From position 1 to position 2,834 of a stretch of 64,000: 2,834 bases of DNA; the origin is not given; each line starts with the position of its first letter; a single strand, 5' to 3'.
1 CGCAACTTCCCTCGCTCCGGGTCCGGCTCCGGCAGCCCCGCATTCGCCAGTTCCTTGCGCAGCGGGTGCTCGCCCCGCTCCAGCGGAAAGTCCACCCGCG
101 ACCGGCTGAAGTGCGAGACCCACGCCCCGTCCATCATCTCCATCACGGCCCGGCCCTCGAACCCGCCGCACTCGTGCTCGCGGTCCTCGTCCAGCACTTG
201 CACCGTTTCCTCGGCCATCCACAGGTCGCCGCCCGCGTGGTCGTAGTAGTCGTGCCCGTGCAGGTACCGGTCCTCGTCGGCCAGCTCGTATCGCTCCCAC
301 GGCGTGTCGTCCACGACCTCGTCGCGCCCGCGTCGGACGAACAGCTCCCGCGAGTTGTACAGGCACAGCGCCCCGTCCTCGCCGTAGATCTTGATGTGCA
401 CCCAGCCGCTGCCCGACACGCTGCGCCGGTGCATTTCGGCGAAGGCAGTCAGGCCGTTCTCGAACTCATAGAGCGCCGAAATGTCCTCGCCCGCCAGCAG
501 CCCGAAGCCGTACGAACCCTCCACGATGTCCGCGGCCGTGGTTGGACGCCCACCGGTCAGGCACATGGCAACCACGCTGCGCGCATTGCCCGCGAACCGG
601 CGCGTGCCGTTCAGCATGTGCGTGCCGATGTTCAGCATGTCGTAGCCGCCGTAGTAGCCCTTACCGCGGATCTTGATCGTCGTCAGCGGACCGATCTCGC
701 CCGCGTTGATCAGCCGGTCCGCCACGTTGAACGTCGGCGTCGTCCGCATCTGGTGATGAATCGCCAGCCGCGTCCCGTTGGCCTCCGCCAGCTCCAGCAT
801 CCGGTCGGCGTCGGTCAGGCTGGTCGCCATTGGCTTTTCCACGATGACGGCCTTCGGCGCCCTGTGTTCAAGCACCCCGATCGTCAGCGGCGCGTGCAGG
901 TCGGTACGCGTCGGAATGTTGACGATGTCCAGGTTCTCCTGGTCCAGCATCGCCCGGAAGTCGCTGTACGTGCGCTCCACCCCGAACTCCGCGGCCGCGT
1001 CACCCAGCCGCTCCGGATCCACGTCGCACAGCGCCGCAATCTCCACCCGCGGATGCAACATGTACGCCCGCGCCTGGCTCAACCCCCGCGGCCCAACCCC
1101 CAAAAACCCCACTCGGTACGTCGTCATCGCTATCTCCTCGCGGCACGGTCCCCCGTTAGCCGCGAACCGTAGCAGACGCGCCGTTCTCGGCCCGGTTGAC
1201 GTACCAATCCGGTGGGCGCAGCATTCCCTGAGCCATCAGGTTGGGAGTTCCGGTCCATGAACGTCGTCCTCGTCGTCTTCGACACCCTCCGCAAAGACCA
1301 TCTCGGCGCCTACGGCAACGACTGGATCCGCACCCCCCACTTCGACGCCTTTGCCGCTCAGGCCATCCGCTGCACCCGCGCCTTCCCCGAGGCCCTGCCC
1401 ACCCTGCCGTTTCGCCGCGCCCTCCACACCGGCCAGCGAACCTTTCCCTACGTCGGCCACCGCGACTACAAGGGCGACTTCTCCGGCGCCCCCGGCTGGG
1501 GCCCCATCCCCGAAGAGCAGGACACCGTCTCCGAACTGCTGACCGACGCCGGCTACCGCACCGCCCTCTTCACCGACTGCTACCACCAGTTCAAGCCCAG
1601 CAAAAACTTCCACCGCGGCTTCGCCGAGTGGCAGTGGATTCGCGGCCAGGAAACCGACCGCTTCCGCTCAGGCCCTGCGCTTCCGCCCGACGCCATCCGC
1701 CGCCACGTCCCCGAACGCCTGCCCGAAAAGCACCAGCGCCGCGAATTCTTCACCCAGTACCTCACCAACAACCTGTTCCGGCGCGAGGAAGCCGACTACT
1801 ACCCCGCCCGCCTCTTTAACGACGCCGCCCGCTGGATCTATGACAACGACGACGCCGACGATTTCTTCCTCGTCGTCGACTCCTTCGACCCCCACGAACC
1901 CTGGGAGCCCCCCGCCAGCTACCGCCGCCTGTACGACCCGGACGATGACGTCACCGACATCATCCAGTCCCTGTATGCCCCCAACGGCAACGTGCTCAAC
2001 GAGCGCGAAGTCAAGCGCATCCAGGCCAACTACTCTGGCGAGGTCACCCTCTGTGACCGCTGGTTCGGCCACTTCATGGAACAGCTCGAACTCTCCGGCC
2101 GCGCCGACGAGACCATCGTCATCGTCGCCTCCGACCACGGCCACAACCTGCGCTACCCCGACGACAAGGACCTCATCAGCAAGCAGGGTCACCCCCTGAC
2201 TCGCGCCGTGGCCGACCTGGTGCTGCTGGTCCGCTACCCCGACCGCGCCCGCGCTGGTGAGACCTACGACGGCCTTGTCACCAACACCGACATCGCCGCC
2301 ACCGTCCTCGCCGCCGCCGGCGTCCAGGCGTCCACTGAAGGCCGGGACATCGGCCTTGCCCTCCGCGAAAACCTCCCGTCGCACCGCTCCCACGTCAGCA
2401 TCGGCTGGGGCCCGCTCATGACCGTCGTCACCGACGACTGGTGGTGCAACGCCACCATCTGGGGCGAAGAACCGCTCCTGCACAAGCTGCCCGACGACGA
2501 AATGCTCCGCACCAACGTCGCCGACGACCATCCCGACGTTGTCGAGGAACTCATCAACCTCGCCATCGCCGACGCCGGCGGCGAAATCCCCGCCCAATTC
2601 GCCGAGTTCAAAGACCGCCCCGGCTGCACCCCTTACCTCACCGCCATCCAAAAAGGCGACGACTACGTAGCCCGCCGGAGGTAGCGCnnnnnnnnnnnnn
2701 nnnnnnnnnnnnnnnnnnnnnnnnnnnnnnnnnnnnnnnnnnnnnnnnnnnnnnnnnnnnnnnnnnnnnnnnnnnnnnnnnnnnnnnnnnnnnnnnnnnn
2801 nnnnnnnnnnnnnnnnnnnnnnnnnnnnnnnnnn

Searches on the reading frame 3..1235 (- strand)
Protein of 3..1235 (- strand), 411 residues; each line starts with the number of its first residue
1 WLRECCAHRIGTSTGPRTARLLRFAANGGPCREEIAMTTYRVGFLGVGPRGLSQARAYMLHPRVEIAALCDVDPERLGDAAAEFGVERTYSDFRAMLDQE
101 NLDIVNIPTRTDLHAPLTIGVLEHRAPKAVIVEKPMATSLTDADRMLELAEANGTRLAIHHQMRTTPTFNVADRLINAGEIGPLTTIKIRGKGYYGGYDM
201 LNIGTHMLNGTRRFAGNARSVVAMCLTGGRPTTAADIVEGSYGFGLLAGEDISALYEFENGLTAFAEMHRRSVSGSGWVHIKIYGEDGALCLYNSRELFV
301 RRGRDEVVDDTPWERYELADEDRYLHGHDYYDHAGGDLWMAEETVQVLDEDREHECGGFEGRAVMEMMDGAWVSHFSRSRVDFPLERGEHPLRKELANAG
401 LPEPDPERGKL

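Call 41: search_protein_families(library=pfam, max_evalue=0.000001, proteins=[window:3-1235:-])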
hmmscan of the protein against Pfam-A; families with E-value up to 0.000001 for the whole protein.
window:3-1235:- (411 aa): 1 family
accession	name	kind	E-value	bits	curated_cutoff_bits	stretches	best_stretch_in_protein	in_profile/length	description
PF01408.29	GFO_IDH_MocA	-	1.2e-23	84.5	24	1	41-160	2-119/120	Oxidoreductase family, NAD-binding Rossmann fold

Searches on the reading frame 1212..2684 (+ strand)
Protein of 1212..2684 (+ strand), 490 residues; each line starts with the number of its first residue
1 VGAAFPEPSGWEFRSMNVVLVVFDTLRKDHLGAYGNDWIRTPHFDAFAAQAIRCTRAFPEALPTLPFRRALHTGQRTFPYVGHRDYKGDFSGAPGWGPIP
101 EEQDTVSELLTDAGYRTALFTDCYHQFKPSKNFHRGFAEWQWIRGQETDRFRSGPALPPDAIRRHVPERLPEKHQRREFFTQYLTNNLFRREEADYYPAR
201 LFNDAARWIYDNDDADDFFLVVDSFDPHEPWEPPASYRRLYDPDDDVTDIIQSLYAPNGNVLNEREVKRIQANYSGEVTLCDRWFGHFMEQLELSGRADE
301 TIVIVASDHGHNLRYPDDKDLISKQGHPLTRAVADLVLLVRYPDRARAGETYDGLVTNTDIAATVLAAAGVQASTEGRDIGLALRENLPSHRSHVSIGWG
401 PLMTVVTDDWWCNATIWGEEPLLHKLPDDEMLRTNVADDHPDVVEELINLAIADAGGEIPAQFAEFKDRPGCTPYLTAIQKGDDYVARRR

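Call 41: search_protein_families(library=pfam, max_evalue=0.000001, proteins=[window:1212-2684:+])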
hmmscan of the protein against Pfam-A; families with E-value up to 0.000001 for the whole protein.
window:1212-2684:+ (490 aa): 1 family
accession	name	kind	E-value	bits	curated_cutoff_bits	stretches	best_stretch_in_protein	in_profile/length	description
PF00884.28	Sulfatase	-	8.2e-34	117.7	25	1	17-371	2-301/301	Sulfatase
